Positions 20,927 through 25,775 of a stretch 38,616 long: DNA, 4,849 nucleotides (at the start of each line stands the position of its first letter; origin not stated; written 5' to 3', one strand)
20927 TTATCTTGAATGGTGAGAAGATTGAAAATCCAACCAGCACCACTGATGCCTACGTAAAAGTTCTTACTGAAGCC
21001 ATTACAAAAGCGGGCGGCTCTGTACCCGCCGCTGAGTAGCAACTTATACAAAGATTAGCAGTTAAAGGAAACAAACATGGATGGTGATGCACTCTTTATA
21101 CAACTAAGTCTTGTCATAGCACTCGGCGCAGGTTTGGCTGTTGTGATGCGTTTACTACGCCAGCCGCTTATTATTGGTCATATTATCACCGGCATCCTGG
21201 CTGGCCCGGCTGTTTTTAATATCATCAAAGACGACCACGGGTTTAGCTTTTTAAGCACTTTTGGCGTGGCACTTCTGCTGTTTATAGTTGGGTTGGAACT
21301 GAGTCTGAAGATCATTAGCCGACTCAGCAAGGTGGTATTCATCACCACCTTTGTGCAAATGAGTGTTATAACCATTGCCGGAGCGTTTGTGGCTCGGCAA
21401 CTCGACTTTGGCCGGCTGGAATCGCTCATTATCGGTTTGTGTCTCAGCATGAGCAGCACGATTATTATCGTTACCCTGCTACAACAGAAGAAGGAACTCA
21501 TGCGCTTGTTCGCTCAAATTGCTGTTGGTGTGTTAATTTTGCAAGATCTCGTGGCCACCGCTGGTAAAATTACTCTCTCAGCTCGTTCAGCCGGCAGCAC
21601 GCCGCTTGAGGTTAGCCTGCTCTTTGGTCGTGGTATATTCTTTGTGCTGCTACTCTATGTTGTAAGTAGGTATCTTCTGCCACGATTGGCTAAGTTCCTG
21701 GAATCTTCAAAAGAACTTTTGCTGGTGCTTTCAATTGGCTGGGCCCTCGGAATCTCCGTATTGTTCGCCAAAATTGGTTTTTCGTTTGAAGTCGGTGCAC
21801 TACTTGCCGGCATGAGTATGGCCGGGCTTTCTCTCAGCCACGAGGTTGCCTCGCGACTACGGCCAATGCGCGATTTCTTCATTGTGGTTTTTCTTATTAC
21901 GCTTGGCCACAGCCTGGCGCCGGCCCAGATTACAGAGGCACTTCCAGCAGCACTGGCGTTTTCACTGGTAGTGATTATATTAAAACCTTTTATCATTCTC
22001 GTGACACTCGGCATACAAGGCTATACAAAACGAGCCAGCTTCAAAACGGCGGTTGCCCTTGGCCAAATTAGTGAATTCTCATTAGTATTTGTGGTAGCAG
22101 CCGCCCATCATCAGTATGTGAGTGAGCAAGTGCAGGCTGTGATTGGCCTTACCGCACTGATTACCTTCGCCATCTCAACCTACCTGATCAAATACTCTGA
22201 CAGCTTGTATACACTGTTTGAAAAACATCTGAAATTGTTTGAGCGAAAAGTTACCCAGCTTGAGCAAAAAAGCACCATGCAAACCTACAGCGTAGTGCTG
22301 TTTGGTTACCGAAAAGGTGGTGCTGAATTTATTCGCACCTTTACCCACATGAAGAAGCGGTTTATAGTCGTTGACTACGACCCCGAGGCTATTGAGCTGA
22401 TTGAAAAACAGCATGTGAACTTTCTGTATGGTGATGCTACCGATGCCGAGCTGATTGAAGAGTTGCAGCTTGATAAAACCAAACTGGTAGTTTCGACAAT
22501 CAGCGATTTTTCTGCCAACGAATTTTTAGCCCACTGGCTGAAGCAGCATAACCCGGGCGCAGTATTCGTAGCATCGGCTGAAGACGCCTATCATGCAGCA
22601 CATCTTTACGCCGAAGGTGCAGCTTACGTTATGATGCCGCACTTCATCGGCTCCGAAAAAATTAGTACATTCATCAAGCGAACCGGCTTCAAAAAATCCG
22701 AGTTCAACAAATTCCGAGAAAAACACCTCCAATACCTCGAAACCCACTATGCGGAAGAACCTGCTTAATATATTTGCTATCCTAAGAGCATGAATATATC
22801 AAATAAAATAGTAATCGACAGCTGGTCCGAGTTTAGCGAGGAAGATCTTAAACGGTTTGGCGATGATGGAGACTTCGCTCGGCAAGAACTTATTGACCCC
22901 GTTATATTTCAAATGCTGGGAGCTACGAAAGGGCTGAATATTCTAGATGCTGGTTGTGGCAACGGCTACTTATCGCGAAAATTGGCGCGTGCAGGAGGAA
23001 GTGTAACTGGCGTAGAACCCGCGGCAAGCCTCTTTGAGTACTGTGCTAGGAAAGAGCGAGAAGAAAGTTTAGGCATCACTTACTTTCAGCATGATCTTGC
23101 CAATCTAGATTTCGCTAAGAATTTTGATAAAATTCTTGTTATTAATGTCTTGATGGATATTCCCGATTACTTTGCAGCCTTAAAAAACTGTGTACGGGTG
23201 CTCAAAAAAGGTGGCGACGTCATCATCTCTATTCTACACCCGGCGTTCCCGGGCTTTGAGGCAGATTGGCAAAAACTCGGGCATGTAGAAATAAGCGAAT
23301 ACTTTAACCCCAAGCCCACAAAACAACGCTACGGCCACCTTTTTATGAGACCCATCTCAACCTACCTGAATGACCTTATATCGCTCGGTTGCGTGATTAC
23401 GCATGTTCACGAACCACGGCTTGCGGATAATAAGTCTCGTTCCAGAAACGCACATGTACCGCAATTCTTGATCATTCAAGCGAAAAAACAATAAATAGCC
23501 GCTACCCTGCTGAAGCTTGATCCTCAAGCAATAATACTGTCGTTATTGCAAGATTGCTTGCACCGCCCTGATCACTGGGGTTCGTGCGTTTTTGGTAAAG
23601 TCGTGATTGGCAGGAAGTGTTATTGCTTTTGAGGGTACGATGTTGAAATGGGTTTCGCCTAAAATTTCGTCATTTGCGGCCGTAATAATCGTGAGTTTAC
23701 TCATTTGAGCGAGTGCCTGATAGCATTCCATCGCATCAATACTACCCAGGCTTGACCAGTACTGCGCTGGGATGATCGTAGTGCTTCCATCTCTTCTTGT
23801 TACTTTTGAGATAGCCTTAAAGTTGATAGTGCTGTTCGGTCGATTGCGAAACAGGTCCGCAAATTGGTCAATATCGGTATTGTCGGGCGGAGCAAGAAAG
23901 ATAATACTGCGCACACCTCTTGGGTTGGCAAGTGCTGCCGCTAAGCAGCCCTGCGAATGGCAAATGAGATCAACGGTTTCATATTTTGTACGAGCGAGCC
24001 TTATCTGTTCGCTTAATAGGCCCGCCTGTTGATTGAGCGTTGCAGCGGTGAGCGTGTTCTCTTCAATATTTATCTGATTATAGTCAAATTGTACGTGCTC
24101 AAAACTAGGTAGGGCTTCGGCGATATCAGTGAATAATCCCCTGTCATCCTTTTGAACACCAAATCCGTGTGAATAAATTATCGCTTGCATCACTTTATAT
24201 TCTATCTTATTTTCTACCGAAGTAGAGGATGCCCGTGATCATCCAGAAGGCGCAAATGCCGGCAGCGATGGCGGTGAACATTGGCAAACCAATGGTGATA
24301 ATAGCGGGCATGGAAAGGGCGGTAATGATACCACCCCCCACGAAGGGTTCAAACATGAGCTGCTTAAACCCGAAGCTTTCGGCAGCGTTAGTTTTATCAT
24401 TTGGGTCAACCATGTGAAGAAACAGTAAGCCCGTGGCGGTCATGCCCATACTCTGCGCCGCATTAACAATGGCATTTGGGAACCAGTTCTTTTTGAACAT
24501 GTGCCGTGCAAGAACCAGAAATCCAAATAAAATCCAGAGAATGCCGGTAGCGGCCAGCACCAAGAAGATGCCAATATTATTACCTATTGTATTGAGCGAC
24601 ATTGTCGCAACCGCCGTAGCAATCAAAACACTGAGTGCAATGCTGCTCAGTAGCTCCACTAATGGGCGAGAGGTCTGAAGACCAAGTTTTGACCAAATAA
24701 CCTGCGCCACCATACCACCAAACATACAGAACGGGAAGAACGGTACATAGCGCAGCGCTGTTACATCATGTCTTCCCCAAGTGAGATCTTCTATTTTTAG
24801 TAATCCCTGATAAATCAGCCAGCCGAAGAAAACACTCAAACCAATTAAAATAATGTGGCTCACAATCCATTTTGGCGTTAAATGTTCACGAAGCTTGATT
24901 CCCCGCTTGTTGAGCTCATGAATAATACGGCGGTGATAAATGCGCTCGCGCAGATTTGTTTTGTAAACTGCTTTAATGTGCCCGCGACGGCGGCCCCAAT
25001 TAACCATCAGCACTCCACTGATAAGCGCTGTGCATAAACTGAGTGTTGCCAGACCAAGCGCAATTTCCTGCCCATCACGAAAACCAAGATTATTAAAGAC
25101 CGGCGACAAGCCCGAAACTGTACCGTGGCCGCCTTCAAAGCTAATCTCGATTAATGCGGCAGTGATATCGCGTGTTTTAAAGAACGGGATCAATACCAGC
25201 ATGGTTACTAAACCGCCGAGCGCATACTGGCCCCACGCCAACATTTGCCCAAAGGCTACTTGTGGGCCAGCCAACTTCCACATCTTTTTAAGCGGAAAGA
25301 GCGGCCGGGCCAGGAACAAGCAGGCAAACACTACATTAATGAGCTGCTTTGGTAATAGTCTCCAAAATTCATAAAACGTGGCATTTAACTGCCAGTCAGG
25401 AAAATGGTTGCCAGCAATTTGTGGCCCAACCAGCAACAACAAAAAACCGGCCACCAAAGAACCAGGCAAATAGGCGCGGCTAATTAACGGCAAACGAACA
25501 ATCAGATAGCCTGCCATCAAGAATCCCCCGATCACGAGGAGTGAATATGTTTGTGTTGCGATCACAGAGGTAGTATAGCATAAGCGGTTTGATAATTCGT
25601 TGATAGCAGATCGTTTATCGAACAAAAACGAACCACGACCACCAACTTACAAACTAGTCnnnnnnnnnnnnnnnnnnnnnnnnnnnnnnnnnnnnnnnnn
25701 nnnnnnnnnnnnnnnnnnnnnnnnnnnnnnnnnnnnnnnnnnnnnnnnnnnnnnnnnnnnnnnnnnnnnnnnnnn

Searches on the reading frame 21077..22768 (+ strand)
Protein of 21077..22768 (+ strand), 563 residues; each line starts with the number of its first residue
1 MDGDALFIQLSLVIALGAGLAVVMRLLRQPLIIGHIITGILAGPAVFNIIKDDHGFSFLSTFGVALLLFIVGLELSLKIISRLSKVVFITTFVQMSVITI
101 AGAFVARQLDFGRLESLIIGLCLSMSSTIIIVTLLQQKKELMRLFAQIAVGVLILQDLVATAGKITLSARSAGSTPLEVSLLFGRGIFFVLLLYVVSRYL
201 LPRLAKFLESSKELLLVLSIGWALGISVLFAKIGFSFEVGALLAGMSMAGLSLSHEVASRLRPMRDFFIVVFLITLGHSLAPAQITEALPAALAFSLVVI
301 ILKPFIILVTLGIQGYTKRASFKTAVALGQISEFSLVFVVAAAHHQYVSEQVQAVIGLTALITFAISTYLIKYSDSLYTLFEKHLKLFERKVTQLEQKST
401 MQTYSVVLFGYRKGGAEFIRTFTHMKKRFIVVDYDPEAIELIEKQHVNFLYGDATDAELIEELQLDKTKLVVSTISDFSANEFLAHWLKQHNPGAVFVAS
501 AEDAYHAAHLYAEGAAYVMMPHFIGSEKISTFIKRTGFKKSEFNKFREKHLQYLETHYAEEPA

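Call 6: search_protein_families(library=pfam, proteins=[window:21077-22768:+])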
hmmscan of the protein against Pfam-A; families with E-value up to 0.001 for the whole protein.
window:21077-22768:+ (563 aa): 2 families
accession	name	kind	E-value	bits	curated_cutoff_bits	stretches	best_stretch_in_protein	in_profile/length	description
PF00999.27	Na_H_Exchanger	-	7.4e-46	157.1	26.2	1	13-370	2-373/375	Sodium/hydrogen exchanger, transmembrane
PF02254.24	TrkA_N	-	7.3e-19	68.6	23.8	1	406-521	1-116/116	TrkA-N domain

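Call 7: search_protein_families(library=ncbifam, proteins=[window:21077-22768:+])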
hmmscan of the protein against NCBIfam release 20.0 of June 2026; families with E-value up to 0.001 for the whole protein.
window:21077-22768:+ (563 aa): 7 families
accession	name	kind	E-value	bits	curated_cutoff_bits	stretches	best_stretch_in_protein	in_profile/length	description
NF002924.0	PRK03562.1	equivalog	9.8e-47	159.7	752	1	14-555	12-559/623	glutathione-regulated potassium-efflux system protein KefC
NF007950.1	PRK10669.1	equivalog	2.2e-42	145.7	700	1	12-521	15-535/547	YbaL family putative K(+) efflux transporter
NF002973.0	PRK03659.1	equivalog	2.1e-40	138.9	804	1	26-515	26-512/602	glutathione-regulated potassium-efflux system protein KefB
TIGR00932.1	2a37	subfamily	1.4e-39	136.3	238.3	1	22-280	9-274/275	monovalent cation:proton antiporter-2 (CPA2) family protein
NF045626.1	FeTrans_MagA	equivalog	8.7e-31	107.2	700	1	14-367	14-370/386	iron transporter MagA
NF007043.0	PRK09496.3-6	equivalog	2.6e-05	23.2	384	1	406-477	3-74/445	Trk system potassium transporter TrkA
NF007039.0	PRK09496.3-2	equivalog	0.00035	19.5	293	1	400-485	225-312/446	Trk system potassium transporter TrkA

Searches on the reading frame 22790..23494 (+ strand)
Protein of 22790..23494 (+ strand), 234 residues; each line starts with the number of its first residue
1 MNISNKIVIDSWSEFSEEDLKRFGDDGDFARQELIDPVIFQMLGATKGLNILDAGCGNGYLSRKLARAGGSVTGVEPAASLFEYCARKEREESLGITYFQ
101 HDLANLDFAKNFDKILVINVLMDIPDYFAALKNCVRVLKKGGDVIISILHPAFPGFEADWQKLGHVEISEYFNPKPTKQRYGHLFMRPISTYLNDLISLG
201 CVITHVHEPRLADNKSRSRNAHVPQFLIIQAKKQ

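Call 6: search_protein_families(library=pfam, proteins=[window:22790-23494:+])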
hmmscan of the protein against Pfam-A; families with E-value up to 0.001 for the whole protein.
window:22790-23494:+ (234 aa): 13 families
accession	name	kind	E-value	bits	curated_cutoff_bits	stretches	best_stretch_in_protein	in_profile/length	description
PF08241.18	Methyltransf_11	-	5.1e-19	69.1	21.2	1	52-146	1-95/95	Methyltransferase domain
PF13649.12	Methyltransf_25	-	6e-19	69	27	1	51-142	1-97/97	Methyltransferase domain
PF13847.12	Methyltransf_31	-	8.4e-14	51.9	27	1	46-147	2-110/145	Methyltransferase domain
PF08242.18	Methyltransf_12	-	1.8e-13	51.5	30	1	52-143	1-97/98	Methyltransferase domain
PF13489.12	Methyltransf_23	-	4.9e-11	43.1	27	1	33-153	8-123/164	Methyltransferase domain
PF01209.24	Ubie_methyltran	-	1.1e-09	38.4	20.1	1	39-158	39-164/233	ubiE/COQ5 methyltransferase family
PF05401.17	NodS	-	5.5e-07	30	24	1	44-146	40-144/201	Nodulation protein S (NodS)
PF13679.12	Methyltransf_32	-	3.4e-06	27.5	27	1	33-91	11-75/143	Methyltransferase domain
PF08003.17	Methyltransf_9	-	3.6e-06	26.6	23.8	1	43-147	111-218/315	Protein of unknown function (DUF1698)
PF03848.20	TehB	-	8.1e-06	25.8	20.4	1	48-142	31-128/193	Tellurite resistance protein TehB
PF02353.26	CMAS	-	0.00022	21.1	27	1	38-146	53-164/273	Mycolic acid cyclopropane synthetase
PF05175.20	MTS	-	0.00037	20.6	23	1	40-116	24-103/170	Methyltransferase small domain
PF05219.18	DREV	-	0.00094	18.8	26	0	45-158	92-198/265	DREV methyltransferase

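Call 7: search_protein_families(library=ncbifam, proteins=[window:22790-23494:+])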
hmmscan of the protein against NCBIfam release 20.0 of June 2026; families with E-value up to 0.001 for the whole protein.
window:22790-23494:+ (234 aa): 36 families (the best 25 are shown)
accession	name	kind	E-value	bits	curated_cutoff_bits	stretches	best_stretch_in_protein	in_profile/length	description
TIGR01983.1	UbiG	equivalog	2.6e-16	59.6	102.95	1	45-149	47-154/228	bifunctional 2-polyprenyl-6-hydroxyphenol methylase/3-demethylubiquinol 3-O-methyltransferase UbiG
NF045667.1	MTase_DVU1556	equivalog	1.1e-13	51.1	155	1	41-148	16-121/213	DVU_1556 family methyltransferase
NF043040.1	corrin_prot_MT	hypoth_equivalog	3.5e-12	46.2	180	1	46-146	40-147/216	corrinoid protein-associated methyltransferase CpaM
TIGR02021.1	BchM-ChlM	equivalog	1.1e-11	44.5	158.9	1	33-126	38-133/218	magnesium protoporphyrin IX methyltransferase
TIGR01934.1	MenG_MenH_UbiE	subfamily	1.3e-11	44.2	158.35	1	40-146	32-141/223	ubiquinone/menaquinone biosynthesis methyltransferase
NF001244.0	PRK00216.1-5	equivalog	2.6e-10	40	216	1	40-147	41-154/236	bifunctional demethylmenaquinone methyltransferase/2-methoxy-6-polyprenyl-1,4-benzoquinol methylase UbiE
NF001243.0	PRK00216.1-4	equivalog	3e-10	39.8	235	1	40-157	40-163/237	demethylmenaquinone methyltransferase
NF007610.0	PRK10258.1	equivalog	2.2e-09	37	342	1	38-176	33-169/251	malonyl-ACP O-methyltransferase BioC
TIGR02072.1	BioC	equivalog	5.9e-09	36.1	184.95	1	41-161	25-148/244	malonyl-ACP O-methyltransferase BioC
NF011650.0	PRK15068.1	equivalog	8.8e-09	34.7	209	1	42-148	117-227/324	tRNA 5-methoxyuridine(34)/uridine 5-oxyacetic acid(34) synthase CmoB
NF041820.1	daptide_MTase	equivalog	1.3e-08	34.6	175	1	40-151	30-147/243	daptide-type RiPP biosynthesis methyltransferase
TIGR02752.1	MenG_heptapren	equivalog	1.4e-08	34.6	419.85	1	42-157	40-161/231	demethylmenaquinone methyltransferase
TIGR00452.1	TIGR00452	equivalog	5.8e-08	31.9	275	1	44-147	114-220/316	tRNA 5-methoxyuridine(34)/uridine 5-oxyacetic acid(34) synthase CmoB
NF041536.1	ArsM_DUF2284_UU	exception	6.5e-08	31.3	575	1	45-146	74-180/459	arsenite methyltransferase/DUF2284 domain selenoprotein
NF041537.1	ArsM_AhpD_UU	exception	5.4e-07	28.7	510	1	45-147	74-181/345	arsenite methyltransferase/AhpD domain selenoprotein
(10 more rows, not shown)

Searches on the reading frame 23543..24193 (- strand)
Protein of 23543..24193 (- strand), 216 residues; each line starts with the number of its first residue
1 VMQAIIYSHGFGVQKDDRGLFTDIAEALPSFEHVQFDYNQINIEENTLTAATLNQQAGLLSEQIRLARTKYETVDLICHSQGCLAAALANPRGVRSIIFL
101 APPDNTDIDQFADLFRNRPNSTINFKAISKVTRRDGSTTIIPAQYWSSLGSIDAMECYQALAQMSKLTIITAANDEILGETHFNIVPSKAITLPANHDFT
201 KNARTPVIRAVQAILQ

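Call 6: search_protein_families(library=pfam, proteins=[window:23543-24193:-])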
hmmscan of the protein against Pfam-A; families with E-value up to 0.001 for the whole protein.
window:23543-24193:- (216 aa): 2 families
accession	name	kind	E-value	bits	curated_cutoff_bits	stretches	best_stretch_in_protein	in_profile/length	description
PF02089.21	Palm_thioest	-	5.6e-05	23.4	26.8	1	5-148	2-151/254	Palmitoyl protein thioesterase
PF06821.19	Ser_hydrolase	-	6.9e-05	23.3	22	1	42-128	28-119/172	Serine hydrolase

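Call 7: search_protein_families(library=ncbifam, proteins=[window:23543-24193:-])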
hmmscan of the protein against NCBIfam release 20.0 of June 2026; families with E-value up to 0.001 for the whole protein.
window:23543-24193:- (216 aa): 0 families

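Call 43: search_protein_families(library=pfam, proteins=[window:23543-24193:-], max_evalue=10)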
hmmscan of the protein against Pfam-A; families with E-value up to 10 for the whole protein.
window:23543-24193:- (216 aa): 7 families
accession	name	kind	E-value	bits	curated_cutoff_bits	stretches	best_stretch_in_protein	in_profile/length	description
PF02089.21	Palm_thioest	-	5.6e-05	23.4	26.8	1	5-148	2-151/254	Palmitoyl protein thioesterase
PF06821.19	Ser_hydrolase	-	6.9e-05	23.3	22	1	42-128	28-119/172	Serine hydrolase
PF24322.2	Tle3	-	0.0041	17.1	27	1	61-90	172-200/321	T6SS Tle3 phospholipase effector domain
PF07819.20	PGAP1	-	0.031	14.5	24.3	1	26-106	36-131/233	PGAP1-like alpha/beta domain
PF12697.13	Abhydrolase_6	-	0.053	14.6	26.3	1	65-113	63-94/217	Alpha/beta hydrolase family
PF24096.1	DUF7379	-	0.073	13.4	33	1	41-86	39-84/191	Domain of unknown function (DUF7379)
PF00561.26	Abhydrolase_1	-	0.11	12.5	25.8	1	63-118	61-119/245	alpha/beta hydrolase fold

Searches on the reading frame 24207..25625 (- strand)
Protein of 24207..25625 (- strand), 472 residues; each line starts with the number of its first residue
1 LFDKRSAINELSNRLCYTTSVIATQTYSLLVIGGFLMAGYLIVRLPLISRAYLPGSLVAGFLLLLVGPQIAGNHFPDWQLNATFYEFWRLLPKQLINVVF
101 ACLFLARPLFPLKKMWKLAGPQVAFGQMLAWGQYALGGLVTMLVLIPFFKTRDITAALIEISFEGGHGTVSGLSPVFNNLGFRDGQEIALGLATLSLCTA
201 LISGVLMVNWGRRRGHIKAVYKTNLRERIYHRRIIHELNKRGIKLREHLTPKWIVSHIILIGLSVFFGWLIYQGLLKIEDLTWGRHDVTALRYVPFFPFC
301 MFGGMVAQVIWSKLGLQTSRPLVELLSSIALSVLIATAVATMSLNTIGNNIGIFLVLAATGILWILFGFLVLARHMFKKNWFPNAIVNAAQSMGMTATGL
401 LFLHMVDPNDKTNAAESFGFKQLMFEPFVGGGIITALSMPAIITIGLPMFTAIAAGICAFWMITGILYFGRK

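Call 6: search_protein_families(library=pfam, proteins=[window:24207-25625:-])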
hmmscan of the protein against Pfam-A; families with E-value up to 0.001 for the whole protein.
window:24207-25625:- (472 aa): 0 families

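Call 7: search_protein_families(library=ncbifam, proteins=[window:24207-25625:-])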
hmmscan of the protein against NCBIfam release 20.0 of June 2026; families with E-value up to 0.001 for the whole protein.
window:24207-25625:- (472 aa): 0 families

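Call 43: search_protein_families(library=pfam, proteins=[window:24207-25625:-], max_evalue=10)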
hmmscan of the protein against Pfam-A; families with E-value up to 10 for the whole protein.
window:24207-25625:- (472 aa): 1 family
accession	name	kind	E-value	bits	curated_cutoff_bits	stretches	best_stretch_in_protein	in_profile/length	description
PF17431.7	YpmT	-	1.7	9.1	25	1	252-277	4-29/60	Uncharacterized YmpT-like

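Call 80: find_homologous_proteins(query=window:24207-25625:-)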
Query window:24207-25625:- (472 aa): 849 proteins with E <= 0.001 among 8000 candidates; the best 120 are listed.
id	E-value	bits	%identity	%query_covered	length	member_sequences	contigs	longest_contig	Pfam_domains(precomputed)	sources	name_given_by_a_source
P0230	1.8e-288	975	100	92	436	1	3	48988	-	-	-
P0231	5.1e-267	904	86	96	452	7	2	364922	-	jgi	jgi:ESS family glutamate:Na+ symporter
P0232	4.2e-266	901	87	96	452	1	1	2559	-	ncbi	-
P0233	6.9e-266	900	87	96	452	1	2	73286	-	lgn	-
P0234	1.2e-265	900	91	92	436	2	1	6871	-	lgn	-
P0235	1.4e-265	899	87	96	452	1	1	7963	-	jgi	jgi:ESS family glutamate:Na+ symporter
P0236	4.9e-263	891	85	96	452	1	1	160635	-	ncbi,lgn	-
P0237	7.4e-263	890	85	96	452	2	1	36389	-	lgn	-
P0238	1.7e-262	889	89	92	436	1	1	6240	-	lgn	-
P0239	4.8e-259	878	84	96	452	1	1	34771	-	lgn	-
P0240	1.4e-257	873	87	92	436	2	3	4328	-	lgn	-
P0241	3.4e-256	868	86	93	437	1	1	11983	-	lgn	-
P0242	4.7e-255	865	83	96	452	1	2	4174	-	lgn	-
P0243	1.4e-254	863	82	96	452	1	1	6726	PF03616.20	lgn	-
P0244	2.4e-253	859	85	92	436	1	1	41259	-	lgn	-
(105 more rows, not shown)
